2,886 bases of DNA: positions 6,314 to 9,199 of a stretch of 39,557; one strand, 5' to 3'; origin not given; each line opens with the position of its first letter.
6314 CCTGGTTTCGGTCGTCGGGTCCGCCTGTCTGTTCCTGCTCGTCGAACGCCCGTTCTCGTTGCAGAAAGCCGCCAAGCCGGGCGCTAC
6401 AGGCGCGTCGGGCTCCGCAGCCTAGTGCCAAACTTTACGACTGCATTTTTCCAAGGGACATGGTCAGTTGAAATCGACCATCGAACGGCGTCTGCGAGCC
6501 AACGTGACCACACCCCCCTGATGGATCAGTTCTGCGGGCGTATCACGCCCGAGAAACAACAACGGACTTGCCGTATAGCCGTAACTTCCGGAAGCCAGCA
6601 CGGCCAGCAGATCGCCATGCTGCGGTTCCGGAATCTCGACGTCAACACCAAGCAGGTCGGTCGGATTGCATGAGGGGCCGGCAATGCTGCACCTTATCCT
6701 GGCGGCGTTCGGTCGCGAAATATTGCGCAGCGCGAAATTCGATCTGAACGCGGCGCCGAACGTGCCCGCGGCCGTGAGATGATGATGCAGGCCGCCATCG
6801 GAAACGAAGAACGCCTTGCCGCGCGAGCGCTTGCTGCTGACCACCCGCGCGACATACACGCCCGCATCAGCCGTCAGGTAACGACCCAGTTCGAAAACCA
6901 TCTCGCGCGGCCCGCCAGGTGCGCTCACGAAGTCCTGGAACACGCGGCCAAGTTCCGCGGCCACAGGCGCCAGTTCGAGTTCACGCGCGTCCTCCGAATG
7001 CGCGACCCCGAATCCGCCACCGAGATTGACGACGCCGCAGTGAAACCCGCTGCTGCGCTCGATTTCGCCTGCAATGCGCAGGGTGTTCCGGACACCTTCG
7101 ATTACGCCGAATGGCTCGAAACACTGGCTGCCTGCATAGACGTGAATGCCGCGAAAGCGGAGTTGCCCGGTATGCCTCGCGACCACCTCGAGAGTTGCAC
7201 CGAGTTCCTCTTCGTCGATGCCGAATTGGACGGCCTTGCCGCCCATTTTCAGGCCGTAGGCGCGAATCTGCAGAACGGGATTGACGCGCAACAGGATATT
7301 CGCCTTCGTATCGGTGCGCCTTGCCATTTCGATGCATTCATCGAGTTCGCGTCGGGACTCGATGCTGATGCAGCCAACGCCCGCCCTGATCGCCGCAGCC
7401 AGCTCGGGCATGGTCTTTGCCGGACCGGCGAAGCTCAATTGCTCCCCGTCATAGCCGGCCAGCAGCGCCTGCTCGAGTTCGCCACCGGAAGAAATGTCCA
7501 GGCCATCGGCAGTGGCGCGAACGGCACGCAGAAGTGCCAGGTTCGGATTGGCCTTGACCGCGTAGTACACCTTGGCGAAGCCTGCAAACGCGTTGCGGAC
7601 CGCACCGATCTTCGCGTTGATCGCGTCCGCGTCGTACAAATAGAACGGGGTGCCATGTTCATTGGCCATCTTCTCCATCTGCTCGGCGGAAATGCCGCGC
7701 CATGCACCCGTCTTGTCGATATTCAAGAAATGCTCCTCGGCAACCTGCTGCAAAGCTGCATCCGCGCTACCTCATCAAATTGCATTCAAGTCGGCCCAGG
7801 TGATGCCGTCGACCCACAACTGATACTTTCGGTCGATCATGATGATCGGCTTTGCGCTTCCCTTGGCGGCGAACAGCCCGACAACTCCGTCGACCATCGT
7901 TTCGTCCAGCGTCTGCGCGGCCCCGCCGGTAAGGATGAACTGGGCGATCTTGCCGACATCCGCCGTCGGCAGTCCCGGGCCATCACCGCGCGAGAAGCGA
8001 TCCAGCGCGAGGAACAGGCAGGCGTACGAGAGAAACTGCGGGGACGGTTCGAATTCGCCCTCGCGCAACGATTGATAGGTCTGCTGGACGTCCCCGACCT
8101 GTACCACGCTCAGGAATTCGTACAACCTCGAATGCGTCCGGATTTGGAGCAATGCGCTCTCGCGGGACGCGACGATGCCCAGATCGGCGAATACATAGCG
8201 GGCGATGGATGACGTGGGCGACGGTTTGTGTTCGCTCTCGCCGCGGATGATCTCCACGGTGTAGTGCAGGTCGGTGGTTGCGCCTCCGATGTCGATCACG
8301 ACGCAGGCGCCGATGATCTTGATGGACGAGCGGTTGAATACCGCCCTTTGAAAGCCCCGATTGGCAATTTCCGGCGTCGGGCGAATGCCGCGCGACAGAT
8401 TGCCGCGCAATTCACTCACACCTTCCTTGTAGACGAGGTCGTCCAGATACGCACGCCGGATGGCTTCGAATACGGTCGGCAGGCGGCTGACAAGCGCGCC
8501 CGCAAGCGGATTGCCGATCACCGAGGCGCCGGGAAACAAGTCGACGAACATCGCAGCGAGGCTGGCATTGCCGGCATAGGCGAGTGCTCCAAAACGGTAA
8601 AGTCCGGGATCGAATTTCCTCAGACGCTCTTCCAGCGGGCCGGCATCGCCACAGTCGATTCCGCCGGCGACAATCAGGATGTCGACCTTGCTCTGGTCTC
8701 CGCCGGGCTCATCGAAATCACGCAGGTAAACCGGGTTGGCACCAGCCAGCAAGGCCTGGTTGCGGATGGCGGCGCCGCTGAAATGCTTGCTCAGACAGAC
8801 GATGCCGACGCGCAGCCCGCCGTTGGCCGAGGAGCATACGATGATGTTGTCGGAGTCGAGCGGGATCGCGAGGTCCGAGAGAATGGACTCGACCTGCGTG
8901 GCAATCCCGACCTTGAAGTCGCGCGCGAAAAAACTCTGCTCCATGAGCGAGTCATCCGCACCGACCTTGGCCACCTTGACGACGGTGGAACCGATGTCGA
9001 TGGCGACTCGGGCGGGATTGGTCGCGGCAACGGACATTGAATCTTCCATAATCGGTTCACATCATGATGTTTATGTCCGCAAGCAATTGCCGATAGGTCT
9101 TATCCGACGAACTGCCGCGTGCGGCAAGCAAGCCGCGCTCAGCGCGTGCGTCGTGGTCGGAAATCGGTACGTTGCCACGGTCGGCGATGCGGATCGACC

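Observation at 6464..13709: Complete B12 glutamate mutase wedged into the exosortase-A ligase/ACP/decarboxylase set: predicted ACP-tethered 3-methylaspartate to beta-amino-acid pathway in an EPS locus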

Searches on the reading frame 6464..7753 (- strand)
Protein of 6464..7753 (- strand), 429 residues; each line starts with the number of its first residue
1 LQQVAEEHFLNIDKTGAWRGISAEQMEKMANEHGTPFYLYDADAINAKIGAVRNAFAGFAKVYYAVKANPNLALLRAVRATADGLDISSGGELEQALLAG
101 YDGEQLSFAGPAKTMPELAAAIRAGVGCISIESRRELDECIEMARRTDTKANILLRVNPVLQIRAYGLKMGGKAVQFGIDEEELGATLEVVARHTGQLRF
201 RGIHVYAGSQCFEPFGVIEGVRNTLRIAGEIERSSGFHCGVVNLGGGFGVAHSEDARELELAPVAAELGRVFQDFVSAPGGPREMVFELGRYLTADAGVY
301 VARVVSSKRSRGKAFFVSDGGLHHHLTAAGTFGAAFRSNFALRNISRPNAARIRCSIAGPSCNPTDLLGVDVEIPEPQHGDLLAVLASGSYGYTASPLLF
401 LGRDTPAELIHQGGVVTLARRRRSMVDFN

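Call 4: search_protein_families(library=ncbifam, proteins=[window:6464-7753:-], max_evalue=0.001)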
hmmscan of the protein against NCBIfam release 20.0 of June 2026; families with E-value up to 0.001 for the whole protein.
window:6464-7753:- (429 aa): 7 families
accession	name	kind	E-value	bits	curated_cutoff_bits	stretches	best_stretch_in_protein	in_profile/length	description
TIGR03099.1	dCO2ase_PEP1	hypoth_equivalog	2e-122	409.1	478.45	1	21-410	10-397/398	pyridoxal-dependent decarboxylase, exosortase A system-associated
TIGR01048.1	lysA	equivalog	4.4e-80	269.2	297.9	1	21-427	11-411/417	diaminopimelate decarboxylase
NF006515.0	PRK08961.1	equivalog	9.4e-37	126.4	802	1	16-397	485-846/861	bifunctional aspartate kinase/diaminopimelate decarboxylase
NF052544.1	OrLyDeCDokD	equivalog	5.3e-30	104.4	700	1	25-426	32-453/461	ornithine/lysine decarboxylase DokD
TIGR01273.1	speA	equivalog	8.5e-12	44.3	624.1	1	128-312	166-356/624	arginine decarboxylase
NF003763.0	PRK05354.1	equivalog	4e-11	42.1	369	1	128-311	174-363/636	biosynthetic arginine decarboxylase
NF041039.1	FslC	exception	1.7e-09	37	500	1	18-392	11-386/418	rhizoferrin biosystnesis N-citrylornithine decarboxylase FslC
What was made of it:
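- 6464..7753 (-): Fold-III PLP decarboxylase (429 aa from the TTG start; possibly 404 aa from the ATG at 7678), predicted to decarboxylate carrier-bound 3-methylaspartate. TIGR03099 409.1 bits, below the cut-off of 478.45 (call 4).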

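Call 5: search_protein_families(library=pfam, proteins=[window:6464-7753:-], max_evalue=0.001)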
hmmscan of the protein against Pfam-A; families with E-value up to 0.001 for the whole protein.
window:6464-7753:- (429 aa): 3 families
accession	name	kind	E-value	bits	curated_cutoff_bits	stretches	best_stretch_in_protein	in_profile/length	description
PF02784.22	Orn_Arg_deC_N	-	8e-38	130.6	23.4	1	44-295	3-247/247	Pyridoxal-dependent decarboxylase, pyridoxal binding domain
PF00278.28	Orn_DAP_Arg_deC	-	6.4e-15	55.7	23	1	37-389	1-95/95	Pyridoxal-dependent decarboxylase, C-terminal sheet domain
PF01168.26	Ala_racemase_N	-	0.00014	22.1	24.1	1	41-205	2-154/220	Alanine racemase, N-terminal domain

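Call 13: search_solved_structures(query=window:6464-7753:-, max_evalue=1e-10)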
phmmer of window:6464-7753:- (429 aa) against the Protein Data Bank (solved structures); distinct sequences matched with E-value up to 1e-10: 43.
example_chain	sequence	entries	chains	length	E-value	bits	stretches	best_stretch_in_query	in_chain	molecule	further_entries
7ru7_A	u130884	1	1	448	6.2e-78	265.7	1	16-424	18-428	L-glutamyl-[BtrI acyl-carrier protein] decarboxylase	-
2j66_A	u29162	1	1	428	1.5e-77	264.4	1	28-424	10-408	BTRK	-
2p3e_A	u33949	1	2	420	5.1e-48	167.1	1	24-424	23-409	Diaminopimelate decarboxylase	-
2yxx_A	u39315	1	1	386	3.8e-44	154.4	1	26-427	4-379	Diaminopimelate decarboxylase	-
3n2b_A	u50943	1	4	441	6.7e-44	153.6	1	25-425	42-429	Diaminopimelate decarboxylase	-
6n2f_A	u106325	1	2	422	7.9e-42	146.7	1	31-424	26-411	Diaminopimelate decarboxylase 2, chloroplastic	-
3vab_A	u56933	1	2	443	1.2e-41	146.1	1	26-423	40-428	Diaminopimelate decarboxylase 1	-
6n2a_A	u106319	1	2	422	2.2e-40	142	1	29-424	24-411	Diaminopimelate decarboxylase 1, chloroplastic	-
3c5q_A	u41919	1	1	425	6e-40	140.6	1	19-427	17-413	Diaminopimelate decarboxylase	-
2qgh_A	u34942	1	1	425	9.9e-40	139.8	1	19-427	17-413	Diaminopimelate decarboxylase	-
4xg1_A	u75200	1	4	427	1.2e-38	136.3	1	25-427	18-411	Diaminopimelate decarboxylase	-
1hkv_A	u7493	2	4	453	4.6e-36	127.7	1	25-424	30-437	DIAMINOPIMELATE DECARBOXYLASE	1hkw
2o0t_A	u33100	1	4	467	5.1e-36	127.6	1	25-424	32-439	Diaminopimelate decarboxylase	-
1tuf_A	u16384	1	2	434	3.5e-33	118.3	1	28-425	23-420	Diaminopimelate decarboxylase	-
1twi_A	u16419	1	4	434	3.5e-33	118.3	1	28-425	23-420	Diaminopimelate decarboxylase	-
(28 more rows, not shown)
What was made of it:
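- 6464..7753 (-): Diaminopimelate decarboxylase scores 167 bits (call 13).
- On BtrK/VinO-type carrier-dependent fold-III decarboxylase: 265.7 bits to BtrK against 167 or less for diaminopimelate decarboxylases (call 13).
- The decarboxylase is closest to BtrK (265.7 bits against 167 for diaminopimelate decarboxylase, call 13).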

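Call 55: search_solved_structures(query=window:6464-7753:-, max_evalue=1e-40, show_alignments=3)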
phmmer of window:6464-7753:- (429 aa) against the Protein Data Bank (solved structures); distinct sequences matched with E-value up to 1e-40: 7.
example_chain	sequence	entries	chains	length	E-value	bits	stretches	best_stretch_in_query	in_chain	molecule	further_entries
7ru7_A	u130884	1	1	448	6.2e-78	265.7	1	16-424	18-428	L-glutamyl-[BtrI acyl-carrier protein] decarboxylase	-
2j66_A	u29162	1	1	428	1.5e-77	264.4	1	28-424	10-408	BTRK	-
2p3e_A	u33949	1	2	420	5.1e-48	167.1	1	24-424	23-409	Diaminopimelate decarboxylase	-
2yxx_A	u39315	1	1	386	3.8e-44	154.4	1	26-427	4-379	Diaminopimelate decarboxylase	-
3n2b_A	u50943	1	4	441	6.7e-44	153.6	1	25-425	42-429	Diaminopimelate decarboxylase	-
6n2f_A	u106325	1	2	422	7.9e-42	146.7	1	31-424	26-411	Diaminopimelate decarboxylase 2, chloroplastic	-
3vab_A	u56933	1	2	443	1.2e-41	146.1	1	26-423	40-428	Diaminopimelate decarboxylase 1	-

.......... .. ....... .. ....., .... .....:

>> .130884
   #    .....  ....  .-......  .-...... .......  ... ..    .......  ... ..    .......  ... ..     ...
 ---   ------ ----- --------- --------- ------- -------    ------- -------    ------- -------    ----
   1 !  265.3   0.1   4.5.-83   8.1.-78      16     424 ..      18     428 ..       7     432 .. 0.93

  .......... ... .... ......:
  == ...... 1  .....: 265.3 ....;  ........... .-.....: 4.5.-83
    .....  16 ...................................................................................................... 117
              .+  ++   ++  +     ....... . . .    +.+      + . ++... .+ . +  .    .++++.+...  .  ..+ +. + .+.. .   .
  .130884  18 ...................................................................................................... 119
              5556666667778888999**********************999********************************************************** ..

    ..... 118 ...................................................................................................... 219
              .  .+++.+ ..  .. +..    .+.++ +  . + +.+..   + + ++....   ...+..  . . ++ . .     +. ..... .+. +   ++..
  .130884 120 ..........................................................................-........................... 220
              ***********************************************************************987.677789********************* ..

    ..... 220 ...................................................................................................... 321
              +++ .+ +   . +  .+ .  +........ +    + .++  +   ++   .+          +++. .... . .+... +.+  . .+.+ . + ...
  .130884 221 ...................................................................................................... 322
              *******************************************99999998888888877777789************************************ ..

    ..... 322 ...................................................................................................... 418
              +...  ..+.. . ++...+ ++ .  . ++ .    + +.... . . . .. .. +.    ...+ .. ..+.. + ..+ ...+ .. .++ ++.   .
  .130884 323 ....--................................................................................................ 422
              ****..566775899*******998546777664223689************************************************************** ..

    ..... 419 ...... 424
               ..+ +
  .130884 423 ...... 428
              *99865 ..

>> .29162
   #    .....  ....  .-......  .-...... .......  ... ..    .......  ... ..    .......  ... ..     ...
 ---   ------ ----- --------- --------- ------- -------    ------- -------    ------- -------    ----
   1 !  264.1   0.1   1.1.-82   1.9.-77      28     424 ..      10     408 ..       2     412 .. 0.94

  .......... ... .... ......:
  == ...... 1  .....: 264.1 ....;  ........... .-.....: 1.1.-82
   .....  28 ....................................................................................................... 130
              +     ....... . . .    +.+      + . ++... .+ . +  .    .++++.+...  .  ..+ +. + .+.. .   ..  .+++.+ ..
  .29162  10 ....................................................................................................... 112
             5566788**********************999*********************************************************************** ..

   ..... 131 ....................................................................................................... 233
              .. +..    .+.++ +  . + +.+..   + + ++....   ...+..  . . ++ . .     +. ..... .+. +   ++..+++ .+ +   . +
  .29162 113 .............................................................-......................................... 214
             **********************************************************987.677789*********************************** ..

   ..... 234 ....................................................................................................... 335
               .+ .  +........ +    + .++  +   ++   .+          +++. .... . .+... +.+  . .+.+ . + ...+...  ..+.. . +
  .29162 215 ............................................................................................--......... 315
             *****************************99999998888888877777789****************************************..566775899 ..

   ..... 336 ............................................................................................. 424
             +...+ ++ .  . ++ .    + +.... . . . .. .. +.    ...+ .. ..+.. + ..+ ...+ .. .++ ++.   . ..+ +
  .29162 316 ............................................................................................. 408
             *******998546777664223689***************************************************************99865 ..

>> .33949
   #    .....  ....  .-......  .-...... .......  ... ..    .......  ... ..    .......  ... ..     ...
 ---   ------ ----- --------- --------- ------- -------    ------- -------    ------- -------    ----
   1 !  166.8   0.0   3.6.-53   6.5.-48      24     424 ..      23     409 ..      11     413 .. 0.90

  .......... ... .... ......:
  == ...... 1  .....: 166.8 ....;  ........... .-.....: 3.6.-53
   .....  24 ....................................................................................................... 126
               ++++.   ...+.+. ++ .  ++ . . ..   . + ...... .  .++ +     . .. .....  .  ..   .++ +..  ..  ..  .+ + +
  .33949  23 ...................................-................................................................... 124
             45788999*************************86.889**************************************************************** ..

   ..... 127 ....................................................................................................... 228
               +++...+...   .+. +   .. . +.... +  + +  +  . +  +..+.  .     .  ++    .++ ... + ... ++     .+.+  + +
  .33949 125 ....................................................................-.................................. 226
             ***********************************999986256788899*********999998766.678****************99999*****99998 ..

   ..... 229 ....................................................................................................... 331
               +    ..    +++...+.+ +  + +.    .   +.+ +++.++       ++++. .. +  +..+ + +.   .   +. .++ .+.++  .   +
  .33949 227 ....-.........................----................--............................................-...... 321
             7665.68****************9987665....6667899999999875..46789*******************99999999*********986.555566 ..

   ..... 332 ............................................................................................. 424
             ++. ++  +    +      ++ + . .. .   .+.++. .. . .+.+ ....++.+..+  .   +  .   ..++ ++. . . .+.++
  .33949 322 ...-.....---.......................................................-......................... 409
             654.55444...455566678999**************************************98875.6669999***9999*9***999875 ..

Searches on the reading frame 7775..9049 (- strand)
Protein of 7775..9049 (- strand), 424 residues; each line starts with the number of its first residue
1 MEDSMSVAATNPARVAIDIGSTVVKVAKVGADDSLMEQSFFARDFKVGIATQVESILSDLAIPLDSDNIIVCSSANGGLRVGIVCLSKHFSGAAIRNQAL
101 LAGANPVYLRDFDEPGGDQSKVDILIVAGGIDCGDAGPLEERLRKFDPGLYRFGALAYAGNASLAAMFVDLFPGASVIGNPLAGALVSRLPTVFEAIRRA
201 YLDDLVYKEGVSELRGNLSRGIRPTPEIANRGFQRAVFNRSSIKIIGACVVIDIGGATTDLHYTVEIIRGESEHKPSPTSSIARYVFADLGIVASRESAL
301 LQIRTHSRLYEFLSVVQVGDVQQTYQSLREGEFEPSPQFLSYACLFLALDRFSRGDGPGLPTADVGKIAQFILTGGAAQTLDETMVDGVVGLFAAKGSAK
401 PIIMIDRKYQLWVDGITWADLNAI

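Call 4: search_protein_families(library=ncbifam, proteins=[window:7775-9049:-], max_evalue=0.001)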
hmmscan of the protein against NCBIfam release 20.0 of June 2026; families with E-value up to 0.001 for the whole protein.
window:7775-9049:- (424 aa): 3 families
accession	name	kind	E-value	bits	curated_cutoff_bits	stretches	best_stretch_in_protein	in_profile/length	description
NF040745.1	accessory_GlmL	equivalog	5.3e-24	84.8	475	1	15-317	2-318/459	methylaspartate mutase accessory protein GlmL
NF040744.1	ornith_Or-4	equivalog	1.9e-15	56.4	600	1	39-332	37-331/448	GlmL-related ornithine degradation protein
TIGR01319.1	glmL_fam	subfamily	2.7e-10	39.7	204.05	1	68-266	62-263/456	GlmL family protein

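Call 5: search_protein_families(library=pfam, proteins=[window:7775-9049:-], max_evalue=0.001)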
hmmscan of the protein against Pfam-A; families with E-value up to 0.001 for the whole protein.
window:7775-9049:- (424 aa): 1 family
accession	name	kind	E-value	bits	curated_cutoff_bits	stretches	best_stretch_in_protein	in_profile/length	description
PF13941.12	MutL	-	1.6e-27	96.8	27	1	15-306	2-305/450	MutL protein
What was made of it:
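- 7775..9049 (-): GlmL/MutL-like accessory protein (424 aa), putative mutase chaperone or reactivase. GlmL equivalog only 84.8 bits against a cut-off of 475 (calls 4, 5).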

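Call 75: search_protein_families(library=pfam, proteins=[window:7775-9049:-], max_evalue=0.01)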
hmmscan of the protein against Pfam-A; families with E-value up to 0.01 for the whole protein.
window:7775-9049:- (424 aa): 1 family
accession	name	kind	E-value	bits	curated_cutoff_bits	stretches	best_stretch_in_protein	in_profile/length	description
PF13941.12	MutL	-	1.6e-27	96.8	27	1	15-306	2-305/450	MutL protein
